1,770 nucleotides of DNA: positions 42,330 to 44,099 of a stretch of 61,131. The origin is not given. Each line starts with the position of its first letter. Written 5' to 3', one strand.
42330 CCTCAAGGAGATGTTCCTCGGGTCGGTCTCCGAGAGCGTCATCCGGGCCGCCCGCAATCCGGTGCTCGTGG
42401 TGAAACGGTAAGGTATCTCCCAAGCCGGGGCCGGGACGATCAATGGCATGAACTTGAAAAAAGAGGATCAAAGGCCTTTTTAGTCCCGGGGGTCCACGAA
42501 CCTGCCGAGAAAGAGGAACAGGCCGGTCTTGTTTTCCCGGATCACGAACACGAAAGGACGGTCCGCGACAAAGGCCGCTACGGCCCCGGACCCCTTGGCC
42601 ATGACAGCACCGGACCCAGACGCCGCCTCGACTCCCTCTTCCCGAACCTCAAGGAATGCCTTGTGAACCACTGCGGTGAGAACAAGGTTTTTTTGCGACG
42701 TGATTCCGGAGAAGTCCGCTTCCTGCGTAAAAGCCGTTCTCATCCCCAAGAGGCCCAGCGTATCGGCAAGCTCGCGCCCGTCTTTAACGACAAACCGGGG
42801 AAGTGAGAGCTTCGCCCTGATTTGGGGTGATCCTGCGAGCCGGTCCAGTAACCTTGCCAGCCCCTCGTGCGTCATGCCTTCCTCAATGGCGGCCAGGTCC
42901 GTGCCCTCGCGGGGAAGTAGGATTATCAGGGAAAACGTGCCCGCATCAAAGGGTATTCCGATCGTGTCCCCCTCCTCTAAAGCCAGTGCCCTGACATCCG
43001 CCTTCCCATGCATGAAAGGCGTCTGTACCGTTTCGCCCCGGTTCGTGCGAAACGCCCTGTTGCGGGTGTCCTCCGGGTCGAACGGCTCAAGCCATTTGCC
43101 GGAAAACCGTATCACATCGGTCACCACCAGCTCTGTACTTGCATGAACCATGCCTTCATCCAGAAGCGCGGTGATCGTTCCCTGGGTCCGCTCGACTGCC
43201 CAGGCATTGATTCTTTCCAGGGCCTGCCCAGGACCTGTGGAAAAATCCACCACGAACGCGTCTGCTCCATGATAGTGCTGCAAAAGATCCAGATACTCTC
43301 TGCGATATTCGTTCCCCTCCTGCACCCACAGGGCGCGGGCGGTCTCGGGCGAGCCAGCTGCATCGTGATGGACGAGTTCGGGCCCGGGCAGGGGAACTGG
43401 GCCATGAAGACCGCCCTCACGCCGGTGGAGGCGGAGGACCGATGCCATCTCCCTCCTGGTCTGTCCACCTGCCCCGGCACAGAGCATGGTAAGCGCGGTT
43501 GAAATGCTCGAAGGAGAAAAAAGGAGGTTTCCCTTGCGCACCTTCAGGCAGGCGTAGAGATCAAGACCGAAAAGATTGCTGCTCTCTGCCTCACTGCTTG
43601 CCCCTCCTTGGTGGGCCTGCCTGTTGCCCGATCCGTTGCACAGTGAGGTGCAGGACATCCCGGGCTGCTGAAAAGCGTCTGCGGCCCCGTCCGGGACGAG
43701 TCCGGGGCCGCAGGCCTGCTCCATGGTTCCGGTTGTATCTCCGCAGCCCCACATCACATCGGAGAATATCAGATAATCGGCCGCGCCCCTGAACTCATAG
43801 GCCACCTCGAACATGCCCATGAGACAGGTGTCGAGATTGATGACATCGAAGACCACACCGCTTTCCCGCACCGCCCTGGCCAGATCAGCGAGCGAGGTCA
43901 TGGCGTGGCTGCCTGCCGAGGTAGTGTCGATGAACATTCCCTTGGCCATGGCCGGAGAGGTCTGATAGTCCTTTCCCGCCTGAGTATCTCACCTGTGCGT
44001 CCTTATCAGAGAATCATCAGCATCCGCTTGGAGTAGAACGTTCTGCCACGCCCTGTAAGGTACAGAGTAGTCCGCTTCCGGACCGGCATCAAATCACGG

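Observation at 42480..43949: In-frame chimera: clostripain-like (C11) catalytic-Cys block fused to a complete serpin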

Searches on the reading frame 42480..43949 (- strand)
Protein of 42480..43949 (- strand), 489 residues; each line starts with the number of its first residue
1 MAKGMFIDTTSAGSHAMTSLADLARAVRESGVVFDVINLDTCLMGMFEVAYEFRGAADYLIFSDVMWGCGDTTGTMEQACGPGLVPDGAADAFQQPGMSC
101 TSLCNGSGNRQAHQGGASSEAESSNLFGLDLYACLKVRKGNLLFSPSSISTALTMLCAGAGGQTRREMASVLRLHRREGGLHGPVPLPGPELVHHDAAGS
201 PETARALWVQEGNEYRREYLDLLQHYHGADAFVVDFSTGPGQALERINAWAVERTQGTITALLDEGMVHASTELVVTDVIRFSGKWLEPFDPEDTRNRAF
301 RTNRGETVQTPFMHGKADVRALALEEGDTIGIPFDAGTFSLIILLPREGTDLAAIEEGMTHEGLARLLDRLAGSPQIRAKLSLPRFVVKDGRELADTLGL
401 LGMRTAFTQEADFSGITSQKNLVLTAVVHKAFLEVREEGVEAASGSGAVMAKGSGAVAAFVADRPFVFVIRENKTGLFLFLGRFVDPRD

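Call 3: search_protein_families(library=pfam, proteins=[window:42480-43949:-], max_evalue=10)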
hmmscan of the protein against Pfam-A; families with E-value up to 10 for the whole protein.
window:42480-43949:- (489 aa): 3 families
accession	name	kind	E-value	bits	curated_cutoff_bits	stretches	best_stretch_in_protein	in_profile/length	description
PF00079.25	Serpin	-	2.2e-89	300.7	27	1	123-487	2-370/370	Serpin (serine protease inhibitor)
PF03415.19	Peptidase_C11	-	1e-09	38.9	25.8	1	18-68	122-172/359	Clostripain family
PF18992.5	DUF5725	-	0.19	11.8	26.7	1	260-318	82-140/158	Family of unknown function (DUF5725)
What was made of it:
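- On Serpin (I4 / PF00079): Residues 123-487 match profile 2-370 of 370, 300.7 bits, E 2.2e-89 (call 3)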

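Call 4: search_protein_families(library=ncbifam, proteins=[window:42480-43949:-], max_evalue=10)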
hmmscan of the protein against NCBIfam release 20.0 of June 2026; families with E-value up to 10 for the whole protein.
window:42480-43949:- (489 aa): 1 family
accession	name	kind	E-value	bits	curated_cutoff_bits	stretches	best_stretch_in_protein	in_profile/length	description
TIGR02806.2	clostrip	equivalog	0.031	13.1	550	1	34-70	169-211/472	clostripain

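Call 7: find_homologous_proteins(query=window:42480-43949:-, max_evalue=0.00001)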
Query window:42480-43949:- (489 aa): 227 proteins with E <= 0.00001 among 8000 candidates; the best 120 are listed.
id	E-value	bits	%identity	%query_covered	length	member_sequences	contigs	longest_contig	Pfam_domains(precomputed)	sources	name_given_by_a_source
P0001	8.7e-213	725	79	87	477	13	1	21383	PF00079.26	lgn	-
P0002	2.9e-185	634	95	62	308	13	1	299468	PF00079.26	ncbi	ncbi:MAG: serpin family protein [Desulfomonilia bacterium]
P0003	4.9e-171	588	67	87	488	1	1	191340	PF00079.26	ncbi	-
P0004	4.0e-71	258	38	75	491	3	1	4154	PF00079.26,PF08239.18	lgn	-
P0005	2.3e-69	252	39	80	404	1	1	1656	PF00079.26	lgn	-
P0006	5.0e-69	251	39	77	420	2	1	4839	PF00079.26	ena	-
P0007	9.5e-69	250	43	74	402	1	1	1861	PF00079.26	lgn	-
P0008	2.0e-66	243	40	75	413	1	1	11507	PF00079.26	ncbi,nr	ncbi:MAG TPA: serpin family protein [Phycisphaerae bacterium]|nr:serpin family protein [Phycisphaera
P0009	3.9e-66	242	39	75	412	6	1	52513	PF00079.26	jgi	-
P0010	6.1e-66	241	38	75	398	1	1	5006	PF00079.26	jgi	jgi:serpin B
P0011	7.7e-66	241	38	76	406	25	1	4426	PF00079.26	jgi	jgi:serpin B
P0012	8.6e-66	241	37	77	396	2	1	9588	PF00079.26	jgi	jgi:serpin B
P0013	5.4e-65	238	40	77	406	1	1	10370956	PF00079.26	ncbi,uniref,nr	ncbi:Serpin (serine protease inhibitor) [Aquisphaera giovannonii]|uniref:Serpin (Serine protease inh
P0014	1.1e-64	237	40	74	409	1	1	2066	PF00079.26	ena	-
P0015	1.4e-64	237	38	75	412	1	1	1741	PF00079.26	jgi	jgi:serpin B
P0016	3.5e-63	232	36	79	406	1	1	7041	PF00079.26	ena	-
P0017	1.2e-62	230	40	75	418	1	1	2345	PF00079.26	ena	-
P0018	1.6e-62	230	38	74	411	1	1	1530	PF00079.26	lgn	-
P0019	2.6e-62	229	37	76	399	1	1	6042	PF00079.26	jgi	jgi:serpin B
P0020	5.6e-62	228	36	78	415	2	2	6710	PF00079.26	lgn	-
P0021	2.1e-61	226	39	58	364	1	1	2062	PF00079.26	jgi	jgi:serpin B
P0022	2.6e-61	226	37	74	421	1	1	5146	PF00079.26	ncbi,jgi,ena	jgi:serpin B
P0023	3.7e-61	225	37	76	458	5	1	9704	PF00079.26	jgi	-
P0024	3.8e-61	225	38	75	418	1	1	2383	PF00079.26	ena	-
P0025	2.6e-60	222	35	80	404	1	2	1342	PF00079.26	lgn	-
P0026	3.2e-60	222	40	74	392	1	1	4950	PF00079.26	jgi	jgi:serpin B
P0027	1.2e-59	220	37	75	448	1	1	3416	PF00079.26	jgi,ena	-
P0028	1.3e-59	220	38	74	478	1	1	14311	PF00079.26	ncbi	-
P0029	1.5e-59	220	34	86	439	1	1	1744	PF00079.26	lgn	-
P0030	1.7e-59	220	36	75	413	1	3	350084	PF00079.26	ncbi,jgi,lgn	-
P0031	2.7e-59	219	35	80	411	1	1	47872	PF00079.26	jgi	jgi:serpin B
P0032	3.9e-59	219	36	75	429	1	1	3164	PF00079.26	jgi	jgi:serpin B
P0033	4.7e-59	218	37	74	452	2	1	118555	PF00079.26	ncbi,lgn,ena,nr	ncbi:MAG: serpin family protein [Gemmatimonadota bacterium]|nr:serpin family protein [Gemmatimonadot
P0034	4.8e-59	218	40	75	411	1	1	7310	PF00079.26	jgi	jgi:serpin B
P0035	4.9e-59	218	38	76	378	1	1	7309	PF00079.26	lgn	-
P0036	9.3e-59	217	35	77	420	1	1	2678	PF00079.26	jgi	jgi:serpin B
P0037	1.3e-58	217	36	77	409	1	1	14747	PF00079.26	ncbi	-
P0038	1.9e-58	216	34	75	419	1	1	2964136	PF00079.26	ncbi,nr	ncbi:MAG: serpin family protein [Planctomycetota bacterium]|nr:MAG: serpin family protein [Planctomy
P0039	3.3e-58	216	36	77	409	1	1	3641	PF00079.26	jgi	jgi:serpin B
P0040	4.0e-58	215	36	75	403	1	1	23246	PF00079.26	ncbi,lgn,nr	ncbi:MAG: serpin family protein [Planctomycetes bacterium]|nr:serpin family protein [Planctomycetota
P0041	4.2e-58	215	35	74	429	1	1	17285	PF00079.26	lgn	-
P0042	4.3e-58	215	37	75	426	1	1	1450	PF00079.26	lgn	-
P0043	1.1e-57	214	37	74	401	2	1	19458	PF00079.26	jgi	jgi:serpin B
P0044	1.7e-57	213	37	75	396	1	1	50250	PF00079.26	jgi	jgi:serpin B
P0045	8.1e-57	211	32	86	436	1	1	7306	PF00079.26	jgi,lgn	jgi:serpin B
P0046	9.2e-57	211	37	76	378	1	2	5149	PF00079.26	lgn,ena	-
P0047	9.9e-57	211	36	76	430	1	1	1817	PF00079.26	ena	-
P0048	1.1e-56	210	35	75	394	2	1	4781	PF00079.26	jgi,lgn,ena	-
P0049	3.1e-56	209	37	75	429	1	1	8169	PF00079.26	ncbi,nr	ncbi:MAG: serpin family protein [Planctomycetota bacterium]|nr:serpin family protein [Planctomycetot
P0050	3.3e-56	209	37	76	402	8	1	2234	PF00079.26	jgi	jgi:serpin B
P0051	3.7e-56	209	38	74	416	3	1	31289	PF00079.26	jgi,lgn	jgi:serpin B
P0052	4.4e-56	209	37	74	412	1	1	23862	PF00079.26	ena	-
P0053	4.5e-56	209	35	74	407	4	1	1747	PF00079.26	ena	-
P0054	5.2e-56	208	37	76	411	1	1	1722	PF00079.26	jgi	-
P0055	6.0e-56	208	38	79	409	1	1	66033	PF00079.26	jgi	jgi:serpin B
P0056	8.0e-56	208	35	77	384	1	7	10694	PF00079.26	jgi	jgi:serpin B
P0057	2.9e-55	206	35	76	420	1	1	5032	PF00079.26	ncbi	-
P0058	3.2e-55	206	35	74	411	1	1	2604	PF00079.26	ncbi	-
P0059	4.6e-55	205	38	74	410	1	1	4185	PF00079.26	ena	-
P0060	8.9e-55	204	36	74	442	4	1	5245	PF00079.26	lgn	-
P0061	1.0e-54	204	36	80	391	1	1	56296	PF00079.26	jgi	jgi:serpin B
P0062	2.8e-54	203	36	74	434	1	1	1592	PF00079.26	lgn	-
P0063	2.9e-54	203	37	75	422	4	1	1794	PF00079.26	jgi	-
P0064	2.9e-54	203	35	86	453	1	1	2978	PF00079.26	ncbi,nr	ncbi:MAG: serpin family protein [Candidatus Eisenbacteria bacterium]|nr:serpin family protein [Candi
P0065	1.7e-53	200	35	75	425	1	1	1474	PF00079.26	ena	-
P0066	1.8e-53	200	35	76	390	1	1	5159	PF00079.26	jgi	jgi:serpin B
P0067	2.3e-53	200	34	84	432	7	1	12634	PF00079.26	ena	-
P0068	4.7e-53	199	35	76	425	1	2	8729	PF00079.26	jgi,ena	jgi:serpin B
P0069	5.0e-53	198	35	75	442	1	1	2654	PF00079.26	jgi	-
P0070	5.7e-53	198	35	74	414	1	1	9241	PF00079.26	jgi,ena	-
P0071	1.7e-52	197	36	75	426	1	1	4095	PF00079.26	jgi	jgi:serpin B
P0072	2.6e-52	196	36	74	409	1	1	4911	PF00079.26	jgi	jgi:serpin B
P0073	4.0e-52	195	36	77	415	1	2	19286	PF00079.26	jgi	jgi:serpin B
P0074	1.1e-51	194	35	76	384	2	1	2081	PF00079.26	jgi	jgi:serpin B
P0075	2.1e-51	193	34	80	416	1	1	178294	PF00079.26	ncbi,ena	-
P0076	2.2e-51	193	37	74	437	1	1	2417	PF00079.26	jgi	jgi:serpin B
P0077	3.7e-51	192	34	76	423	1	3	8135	PF00079.26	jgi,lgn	jgi:serpin B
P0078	4.8e-51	192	33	76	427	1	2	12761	PF00079.26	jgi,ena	jgi:serpin B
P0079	5.7e-51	192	33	76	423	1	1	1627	PF00079.26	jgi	jgi:serpin B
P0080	6.4e-51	192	33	76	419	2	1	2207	PF00079.26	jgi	jgi:serine protease inhibitor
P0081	7.2e-51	191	35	74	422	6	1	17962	PF00079.26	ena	-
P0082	8.4e-51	191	35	74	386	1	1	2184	PF00079.26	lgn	-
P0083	1.4e-50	190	36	74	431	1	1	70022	PF00079.26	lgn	-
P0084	1.5e-50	190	35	74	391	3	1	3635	PF00079.26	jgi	-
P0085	1.7e-50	190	33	77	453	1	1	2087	PF00079.26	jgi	jgi:serpin B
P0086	1.8e-50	190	32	75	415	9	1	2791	PF00079.26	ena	-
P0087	2.0e-50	190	35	77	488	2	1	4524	PF00079.26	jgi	jgi:serpin B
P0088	2.3e-50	190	34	58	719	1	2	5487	PF00079.26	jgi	-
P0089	4.4e-50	189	36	74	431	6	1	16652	PF00079.26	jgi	-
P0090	4.6e-50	189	35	74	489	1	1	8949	PF00079.26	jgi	jgi:serpin B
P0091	7.3e-50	188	36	72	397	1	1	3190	PF00079.26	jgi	jgi:serpin B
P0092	8.3e-50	188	32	82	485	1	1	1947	PF00079.26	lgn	-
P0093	1.0e-49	188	35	76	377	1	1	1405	PF00079.26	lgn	-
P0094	2.2e-49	186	33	74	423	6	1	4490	PF00079.26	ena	-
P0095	2.3e-49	186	36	75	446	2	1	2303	PF00079.26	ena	-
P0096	2.7e-49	186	34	74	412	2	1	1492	PF00079.26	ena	-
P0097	2.8e-49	186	35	75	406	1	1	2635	PF00079.26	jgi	jgi:serpin B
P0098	4.8e-49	185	36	74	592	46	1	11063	PF00079.26,PF00571.34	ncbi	ncbi:MAG: serpin family protein [Anaerolineae bacterium]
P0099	4.9e-49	185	35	76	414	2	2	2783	PF00079.26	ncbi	-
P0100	8.4e-49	185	34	76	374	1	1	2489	PF00079.26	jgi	jgi:serpin B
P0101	1.4e-48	184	34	76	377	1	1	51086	PF00079.26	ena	-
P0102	1.8e-48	183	32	79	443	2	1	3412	PF00079.26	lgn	-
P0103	2.1e-48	183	33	75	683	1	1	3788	PF00079.26,PF04545.23,PF04542.21,PF08281.19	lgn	-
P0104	2.7e-48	183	36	73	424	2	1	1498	PF00079.26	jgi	jgi:serpin B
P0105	3.5e-48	182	34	74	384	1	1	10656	PF00079.26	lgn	-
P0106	4.7e-48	182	33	74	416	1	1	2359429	PF00079.26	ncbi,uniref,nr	ncbi:serpin family protein [Paludisphaera mucosa]|uniref:Serpin family protein n=1 Tax=Paludisphaera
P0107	5.3e-48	182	34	76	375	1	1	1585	PF00079.26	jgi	jgi:serpin B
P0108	1.1e-47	181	32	76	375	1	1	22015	PF00079.26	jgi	jgi:serpin B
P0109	1.2e-47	181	34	76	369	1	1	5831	PF00079.26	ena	-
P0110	1.5e-47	180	34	71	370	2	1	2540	PF00079.26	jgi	jgi:serpin B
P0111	2.0e-47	180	34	76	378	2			PF00079.26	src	-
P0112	2.0e-47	180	33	78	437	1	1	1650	PF00079.26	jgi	-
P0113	4.0e-47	179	36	74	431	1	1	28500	PF00079.26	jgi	jgi:serpin B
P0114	6.2e-47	178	33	85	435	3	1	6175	PF00079.26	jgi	jgi:serpin B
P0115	8.1e-47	178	36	74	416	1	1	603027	PF00079.26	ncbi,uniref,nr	ncbi:serpin family protein [Paludisphaera soli]|uniref:serpin family protein n=1 Tax=Paludisphaera s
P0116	1.2e-46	177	34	76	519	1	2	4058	PF00079.26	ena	-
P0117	1.3e-46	177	33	76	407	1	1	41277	PF00079.26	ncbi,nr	ncbi:MAG: serpin family protein [Blastocatellia bacterium]|nr:serpin family protein [Blastocatellia 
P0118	2.3e-46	177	33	80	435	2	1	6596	PF00079.26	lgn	-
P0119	2.5e-46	176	35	74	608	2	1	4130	PF00079.26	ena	-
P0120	2.6e-46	176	33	74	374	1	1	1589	PF00079.26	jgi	jgi:serpin B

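Call 10: find_encoding_contigs(protein=P0002, flank=10000, max_places=3)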
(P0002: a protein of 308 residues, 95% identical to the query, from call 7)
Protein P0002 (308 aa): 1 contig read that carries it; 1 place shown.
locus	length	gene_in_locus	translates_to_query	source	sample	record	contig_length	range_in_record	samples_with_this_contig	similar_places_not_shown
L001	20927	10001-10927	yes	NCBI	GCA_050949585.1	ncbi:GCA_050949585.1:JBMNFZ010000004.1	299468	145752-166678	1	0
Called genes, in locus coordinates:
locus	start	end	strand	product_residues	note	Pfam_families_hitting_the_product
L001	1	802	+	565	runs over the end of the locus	PF02776:TPP_enzyme_N, PF00205:TPP_enzyme_M, PF02775:TPP_enzyme_C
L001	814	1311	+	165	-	PF01842:ACT, PF22629:ACT_AHAS_ss, PF13710:ACT_5, PF10369:ALS_ss_C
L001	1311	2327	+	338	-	PF02826:2-Hacid_dh_C (weak), PF03446:NAD_binding_2 (weak), PF07991:KARI_N, PF01450:KARI_C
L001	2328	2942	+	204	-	PF02666:PS_Dcarbxylase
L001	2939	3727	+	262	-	PF01066:CDP-OH_P_transf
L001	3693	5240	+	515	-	PF00682:HMGL-like, PF22617:HCS_D2, PF08502:LeuA_dimer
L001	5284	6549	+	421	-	PF00330:Aconitase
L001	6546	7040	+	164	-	PF00694:Aconitase_C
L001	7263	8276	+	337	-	PF01118:Semialdhyde_dh, PF02774:Semialdhyde_dhC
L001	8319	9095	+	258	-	PF02361:CbiQ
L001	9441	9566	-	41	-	-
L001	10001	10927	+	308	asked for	PF00079:Serpin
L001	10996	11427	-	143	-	PF00582:Usp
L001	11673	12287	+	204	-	PF01810:LysE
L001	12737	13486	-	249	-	PF04140:ICMT (weak), PF04191:PEMT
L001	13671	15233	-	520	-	PF03853:YjeF_N, PF01256:Carb_kinase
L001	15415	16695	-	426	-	PF02308:MgtC, PF13194:DUF4010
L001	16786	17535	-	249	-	PF00850:Hist_deacetyl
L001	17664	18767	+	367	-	PF00365:PFK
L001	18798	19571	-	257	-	PF02739:5_3_exonuc_N, PF01367:5_3_exonuc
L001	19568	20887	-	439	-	PF11700:ATG22, PF07690:MFS_1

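Call 11: find_encoding_contigs(protein=P0001, flank=10000, max_places=3)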
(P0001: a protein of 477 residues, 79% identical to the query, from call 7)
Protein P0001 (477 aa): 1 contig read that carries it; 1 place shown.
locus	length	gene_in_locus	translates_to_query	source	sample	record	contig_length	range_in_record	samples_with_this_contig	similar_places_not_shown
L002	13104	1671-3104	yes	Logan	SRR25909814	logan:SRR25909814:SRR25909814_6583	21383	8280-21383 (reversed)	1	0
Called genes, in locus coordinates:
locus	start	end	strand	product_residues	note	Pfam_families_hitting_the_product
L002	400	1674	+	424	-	PF03415:Peptidase_C11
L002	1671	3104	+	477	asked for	PF00079:Serpin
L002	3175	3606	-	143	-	PF00582:Usp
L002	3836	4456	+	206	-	PF01810:LysE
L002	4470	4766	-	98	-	-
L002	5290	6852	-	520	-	PF03853:YjeF_N, PF01256:Carb_kinase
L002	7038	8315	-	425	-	PF02308:MgtC, PF13194:DUF4010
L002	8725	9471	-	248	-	PF00850:Hist_deacetyl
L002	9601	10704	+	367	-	PF00365:PFK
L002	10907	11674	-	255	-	PF02739:5_3_exonuc_N, PF01367:5_3_exonuc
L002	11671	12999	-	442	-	PF11700:ATG22, PF07690:MFS_1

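Call 12: find_encoding_contigs(protein=P0003, flank=10000, max_places=3)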
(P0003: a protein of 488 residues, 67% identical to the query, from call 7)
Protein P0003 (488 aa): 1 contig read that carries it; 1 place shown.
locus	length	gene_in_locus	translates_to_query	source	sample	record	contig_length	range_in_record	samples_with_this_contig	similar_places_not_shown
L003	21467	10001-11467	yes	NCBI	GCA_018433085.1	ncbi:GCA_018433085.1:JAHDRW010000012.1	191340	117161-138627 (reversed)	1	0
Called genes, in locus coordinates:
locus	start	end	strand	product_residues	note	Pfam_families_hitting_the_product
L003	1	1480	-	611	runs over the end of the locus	PF00501:AMP-binding, PF23562:AMP-binding_C_3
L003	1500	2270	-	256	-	PF00005:ABC_tran, PF13304:AAA_21 (weak)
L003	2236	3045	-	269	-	PF13476:AAA_23 (weak), PF00005:ABC_tran, PF13304:AAA_21 (faint), PF12399:BCA_ABC_TP_C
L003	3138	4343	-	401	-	PF13458:Peripla_BP_6, PF01094:ANF_receptor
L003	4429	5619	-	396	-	PF13458:Peripla_BP_6, PF13433:Peripla_BP_5 (faint), PF01094:ANF_receptor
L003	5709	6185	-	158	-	-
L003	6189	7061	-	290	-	PF02653:BPD_transp_2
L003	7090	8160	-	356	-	PF02653:BPD_transp_2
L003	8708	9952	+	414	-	PF03415:Peptidase_C11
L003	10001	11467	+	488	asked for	PF00079:Serpin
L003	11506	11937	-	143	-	PF00582:Usp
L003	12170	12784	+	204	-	PF01810:LysE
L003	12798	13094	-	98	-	-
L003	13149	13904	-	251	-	PF12146:Hydrolase_4, PF00561:Abhydrolase_1, PF12697:Abhydrolase_6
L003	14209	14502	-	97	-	-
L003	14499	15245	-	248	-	PF04140:ICMT (weak), PF04191:PEMT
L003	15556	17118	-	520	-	PF03853:YjeF_N, PF01256:Carb_kinase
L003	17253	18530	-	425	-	PF02308:MgtC, PF13194:DUF4010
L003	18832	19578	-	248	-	PF00850:Hist_deacetyl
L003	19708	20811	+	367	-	PF00365:PFK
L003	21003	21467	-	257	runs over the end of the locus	PF02739:5_3_exonuc_N, PF01367:5_3_exonuc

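Call 21: find_homologous_proteins(query=L002:400-1671:+, max_evalue=0.00001)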
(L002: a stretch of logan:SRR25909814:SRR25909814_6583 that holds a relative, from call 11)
Query L002:400-1671:+ (424 aa): 84 proteins with E <= 0.00001 among 8000 candidates.
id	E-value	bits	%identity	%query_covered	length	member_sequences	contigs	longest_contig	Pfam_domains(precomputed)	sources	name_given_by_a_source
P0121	2.8e-288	974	100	100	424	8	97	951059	PF03415.20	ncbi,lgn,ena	-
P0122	1.2e-227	774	82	98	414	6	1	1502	PF03415.20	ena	-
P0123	1.9e-221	754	81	98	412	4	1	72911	PF03415.20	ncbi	-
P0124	2.2e-177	608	64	98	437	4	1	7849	PF03415.20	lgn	-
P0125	2.0e-161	556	67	88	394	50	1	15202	PF03415.20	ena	-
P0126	2.4e-127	444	52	96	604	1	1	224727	PF03415.20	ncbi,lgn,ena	-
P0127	3.0e-121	424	50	92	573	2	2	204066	PF03415.20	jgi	-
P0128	1.5e-119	418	49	96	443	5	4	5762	PF03415.20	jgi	-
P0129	5.8e-116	406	52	89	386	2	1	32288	PF03415.20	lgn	-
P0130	1.4e-103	365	49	89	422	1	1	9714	PF03415.20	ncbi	-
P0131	1.8e-101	358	48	86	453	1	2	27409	PF03415.20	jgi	jgi:hypothetical protein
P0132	3.2e-101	358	47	88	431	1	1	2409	PF03415.20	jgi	-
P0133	9.9e-101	356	47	89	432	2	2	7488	PF03415.20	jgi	jgi:hypothetical protein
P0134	8.5e-100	353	46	97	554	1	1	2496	PF03415.20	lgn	-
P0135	1.9e-99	352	46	96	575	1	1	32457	PF03415.20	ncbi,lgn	-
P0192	2.6e-25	107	75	18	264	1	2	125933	PF00079.26,PF03415.20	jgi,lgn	-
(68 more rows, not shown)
